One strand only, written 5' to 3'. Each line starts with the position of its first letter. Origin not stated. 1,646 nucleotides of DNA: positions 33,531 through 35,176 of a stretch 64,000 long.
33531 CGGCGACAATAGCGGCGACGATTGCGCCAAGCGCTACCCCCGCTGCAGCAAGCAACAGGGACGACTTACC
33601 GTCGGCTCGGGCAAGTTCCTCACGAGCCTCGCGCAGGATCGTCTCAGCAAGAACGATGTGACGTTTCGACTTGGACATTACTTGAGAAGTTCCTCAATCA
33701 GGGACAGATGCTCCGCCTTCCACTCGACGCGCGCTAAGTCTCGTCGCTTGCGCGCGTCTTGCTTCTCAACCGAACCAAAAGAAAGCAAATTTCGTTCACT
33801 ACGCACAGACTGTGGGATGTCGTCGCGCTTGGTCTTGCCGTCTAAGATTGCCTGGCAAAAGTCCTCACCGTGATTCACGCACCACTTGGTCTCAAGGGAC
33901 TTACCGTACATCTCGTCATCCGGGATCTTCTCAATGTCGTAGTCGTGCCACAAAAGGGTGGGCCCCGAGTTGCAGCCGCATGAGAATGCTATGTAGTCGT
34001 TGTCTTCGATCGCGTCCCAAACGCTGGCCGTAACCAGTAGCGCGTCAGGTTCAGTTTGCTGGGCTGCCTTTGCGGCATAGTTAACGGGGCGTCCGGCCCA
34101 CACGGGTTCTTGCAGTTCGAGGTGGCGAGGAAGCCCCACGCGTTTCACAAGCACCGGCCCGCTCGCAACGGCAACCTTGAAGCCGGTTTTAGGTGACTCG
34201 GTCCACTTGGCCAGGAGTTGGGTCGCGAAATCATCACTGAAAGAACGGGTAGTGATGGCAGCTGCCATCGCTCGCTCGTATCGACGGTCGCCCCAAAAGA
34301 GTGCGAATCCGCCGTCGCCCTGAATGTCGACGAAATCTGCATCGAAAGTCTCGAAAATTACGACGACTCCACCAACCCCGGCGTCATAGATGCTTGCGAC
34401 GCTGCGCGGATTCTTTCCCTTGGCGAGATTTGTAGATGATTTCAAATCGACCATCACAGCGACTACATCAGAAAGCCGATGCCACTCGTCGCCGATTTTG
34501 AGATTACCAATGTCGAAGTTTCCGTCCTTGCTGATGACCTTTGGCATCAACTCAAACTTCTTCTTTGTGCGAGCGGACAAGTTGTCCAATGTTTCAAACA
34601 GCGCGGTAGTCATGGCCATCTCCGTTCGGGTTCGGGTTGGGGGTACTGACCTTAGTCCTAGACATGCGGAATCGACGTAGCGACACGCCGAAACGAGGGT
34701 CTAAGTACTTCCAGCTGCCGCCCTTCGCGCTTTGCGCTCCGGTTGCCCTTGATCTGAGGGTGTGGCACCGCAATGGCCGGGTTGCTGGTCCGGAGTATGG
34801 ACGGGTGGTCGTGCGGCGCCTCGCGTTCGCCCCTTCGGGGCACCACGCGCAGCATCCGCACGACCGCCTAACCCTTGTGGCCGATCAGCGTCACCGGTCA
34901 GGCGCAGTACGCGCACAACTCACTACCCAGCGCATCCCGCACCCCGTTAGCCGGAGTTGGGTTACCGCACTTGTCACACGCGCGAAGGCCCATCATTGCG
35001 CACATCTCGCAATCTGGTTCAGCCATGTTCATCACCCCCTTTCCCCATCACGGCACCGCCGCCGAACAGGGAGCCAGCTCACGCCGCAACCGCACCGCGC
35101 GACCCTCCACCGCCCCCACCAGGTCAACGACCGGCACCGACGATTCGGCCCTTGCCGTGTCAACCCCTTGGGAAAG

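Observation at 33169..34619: Pycsar-like cyclic-nucleotide defence cassette (class III cyclase + 3-TM effector) as the element's cargo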

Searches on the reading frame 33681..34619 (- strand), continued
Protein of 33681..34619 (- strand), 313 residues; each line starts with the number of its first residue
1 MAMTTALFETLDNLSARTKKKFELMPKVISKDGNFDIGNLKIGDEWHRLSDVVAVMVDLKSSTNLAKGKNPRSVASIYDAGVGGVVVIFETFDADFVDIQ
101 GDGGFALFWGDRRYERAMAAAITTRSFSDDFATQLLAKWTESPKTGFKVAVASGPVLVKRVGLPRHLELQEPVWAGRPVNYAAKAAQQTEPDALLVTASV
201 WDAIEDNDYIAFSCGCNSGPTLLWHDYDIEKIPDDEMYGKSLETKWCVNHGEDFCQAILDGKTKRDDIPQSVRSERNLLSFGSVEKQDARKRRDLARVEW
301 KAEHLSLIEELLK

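Call 46: fold_search(model_id=the predicted structure, library=pdb)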
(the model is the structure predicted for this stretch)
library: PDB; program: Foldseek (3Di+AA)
matches with E <= 10: 841; with E <= 0.001: 182
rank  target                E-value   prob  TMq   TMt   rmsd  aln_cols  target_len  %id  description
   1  8jsz_A                5.0e-23  1.00  0.72  0.86   4.1       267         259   29  Crystal structure of a uridylate cyclase from Anabaena sp. (released 2024-07-03)
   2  7r65_A                7.0e-16  1.00  0.65  0.87   2.8       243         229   20  Crystal structure of a bacterial cyclic UMP synthase from Burkholderia cepacia LK29 (released 2021-10-13)
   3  1wc1_A                7.1e-12  1.00  0.50  0.77   3.2       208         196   15  Soluble adenylyl cyclase CyaC from S. platensis in complex with Rp- ATPalphaS (released 2004-12-20)
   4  3r5g_B                8.0e-12  1.00  0.52  0.80   4.2       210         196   14  Crystal structure of the adenylyl cyclase CyaB from P. aeruginosa (released 2012-01-11)
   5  3r5g_A                8.5e-12  1.00  0.52  0.81   2.7       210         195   14  Crystal structure of the adenylyl cyclase CyaB from P. aeruginosa (released 2012-01-11)
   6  1wc1_B                1.2e-11  1.00  0.50  0.77   3.2       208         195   15  Soluble adenylyl cyclase CyaC from S. platensis in complex with Rp- ATPalphaS (released 2004-12-20)
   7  1wc1_C                1.5e-11  1.00  0.49  0.77   3.3       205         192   15  Soluble adenylyl cyclase CyaC from S. platensis in complex with Rp- ATPalphaS (released 2004-12-20)
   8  1wc5_D                2.7e-11  1.00  0.50  0.77   3.4       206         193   16  Soluble adenylyl cyclase CyaC from S. platensis in complex with alpha, beta-methylene-ATP in presence of bicarbonate (released 2004-12-20)
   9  1wc3_B                2.8e-11  1.00  0.47  0.72   3.6       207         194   17  Soluble adenylyl cyclase CyaC from S. platensis in complex with alpha, beta-methylene-ATP and Strontium (released 2004-12-20)
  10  6fht_A                3.0e-11  1.00  0.50  0.23   3.2       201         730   14  Crystal structure of an artificial phytochrome regulated adenylate/guanylate cyclase in its dark adapted Pr form (released 2018-04-18)
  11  1wc0_A                3.0e-11  1.00  0.50  0.76   3.4       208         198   16  Soluble adenylyl cyclase CyaC from S. platensis in complex with alpha, beta-methylene-ATP (released 2004-12-20)
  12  6fht_B                3.4e-11  1.00  0.52  0.23   3.4       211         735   15  Crystal structure of an artificial phytochrome regulated adenylate/guanylate cyclase in its dark adapted Pr form (released 2018-04-18)
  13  1wc5_A                3.8e-11  1.00  0.51  0.80   2.9       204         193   15  Soluble adenylyl cyclase CyaC from S. platensis in complex with alpha, beta-methylene-ATP in presence of bicarbonate (released 2004-12-20)
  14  2bw7_B                4.0e-11  1.00  0.50  0.79   3.0       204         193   16  A novel mechanism for adenylyl cyclase inhibition from the crystal structure of its complex with catechol estrogen (released 2005-07-20)
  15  1wc0_B                4.8e-11  1.00  0.48  0.73   3.7       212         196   16  Soluble adenylyl cyclase CyaC from S. platensis in complex with alpha, beta-methylene-ATP (released 2004-12-20)
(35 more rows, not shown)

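Call 54: search_protein_families(library=phrogs, proteins=[window:33681-34619:-], max_evalue=0.1)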
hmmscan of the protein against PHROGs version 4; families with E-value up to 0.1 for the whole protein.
window:33681-34619:- (313 aa): 1 family
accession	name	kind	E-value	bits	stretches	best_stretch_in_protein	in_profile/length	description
phrog_29613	-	unknown function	0.00035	20.5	1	51-210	309-462/487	-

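Call 70: search_protein_families(library=padloc, proteins=[L038:7473-7997:-], max_evalue=0.1)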
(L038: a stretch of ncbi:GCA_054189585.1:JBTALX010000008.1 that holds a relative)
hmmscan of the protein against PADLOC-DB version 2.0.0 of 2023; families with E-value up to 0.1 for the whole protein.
L038:7473-7997:- (175 aa): 0 families

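Call 71: search_protein_families(library=pfam, proteins=[L038:7473-7997:-], max_evalue=0.1)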
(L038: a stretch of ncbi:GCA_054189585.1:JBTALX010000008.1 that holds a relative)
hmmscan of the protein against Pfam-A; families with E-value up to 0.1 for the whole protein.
L038:7473-7997:- (175 aa): 0 families

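Call 83: find_related_loci(query=A1, collection=viral_contigs, flank=6000)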
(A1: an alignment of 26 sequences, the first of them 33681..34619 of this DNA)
Query A1 (313 aa) in viral_contigs; peptide patterns used: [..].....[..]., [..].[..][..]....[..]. (x = any residue, [..] = any of these).
11 stretches matched a pattern, but none encodes a relative of the query by tblastn (E <= 1e-3).

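Call 84: search_protein_representatives(protein=window:33681-34619:-)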
Query: 313 residues. Proteins with E-value up to 0.001 (for the whole library): 325; up to 1e-10: 186; up to 1e-30: 52. The best 150 are listed.
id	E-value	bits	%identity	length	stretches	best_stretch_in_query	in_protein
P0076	5.3e-105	367.5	57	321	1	3-298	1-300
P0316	4.1e-81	289.1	51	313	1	10-293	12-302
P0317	7.4e-81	288.2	62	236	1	11-218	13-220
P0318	6.7e-75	268.7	49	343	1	10-266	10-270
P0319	1.2e-72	261.3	46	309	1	6-295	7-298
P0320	2.2e-71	257.1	43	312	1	11-291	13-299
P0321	1.0e-69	251.6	46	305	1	4-277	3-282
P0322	2.5e-66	240.5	51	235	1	7-226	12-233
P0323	4.9e-64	233.0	44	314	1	6-289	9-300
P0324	2.9e-62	227.1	43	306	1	9-290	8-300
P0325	1.8e-60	221.3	46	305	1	26-297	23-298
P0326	2.7e-59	217.4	49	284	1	46-269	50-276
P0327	4.6e-58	213.4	49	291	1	7-219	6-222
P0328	3.6e-57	210.4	44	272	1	7-268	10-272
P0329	1.1e-54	202.3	43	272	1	4-259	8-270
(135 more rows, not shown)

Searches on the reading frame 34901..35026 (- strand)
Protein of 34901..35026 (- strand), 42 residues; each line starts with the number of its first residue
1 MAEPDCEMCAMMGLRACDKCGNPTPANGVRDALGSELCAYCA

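Call 54: search_protein_families(library=phrogs, proteins=[window:34901-35026:-], max_evalue=0.1)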
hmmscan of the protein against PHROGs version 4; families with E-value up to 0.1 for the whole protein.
window:34901-35026:- (42 aa): 0 families

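Call 71: search_protein_families(library=pfam, proteins=[window:34901-35026:-], max_evalue=0.1)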
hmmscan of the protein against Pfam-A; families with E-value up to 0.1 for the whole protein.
window:34901-35026:- (42 aa): 1 family
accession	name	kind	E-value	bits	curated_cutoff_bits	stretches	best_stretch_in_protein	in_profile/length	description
PF02132.21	RecR_ZnF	-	0.085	13.2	22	0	15-24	2-11/21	RecR, Cys4-zinc finger domain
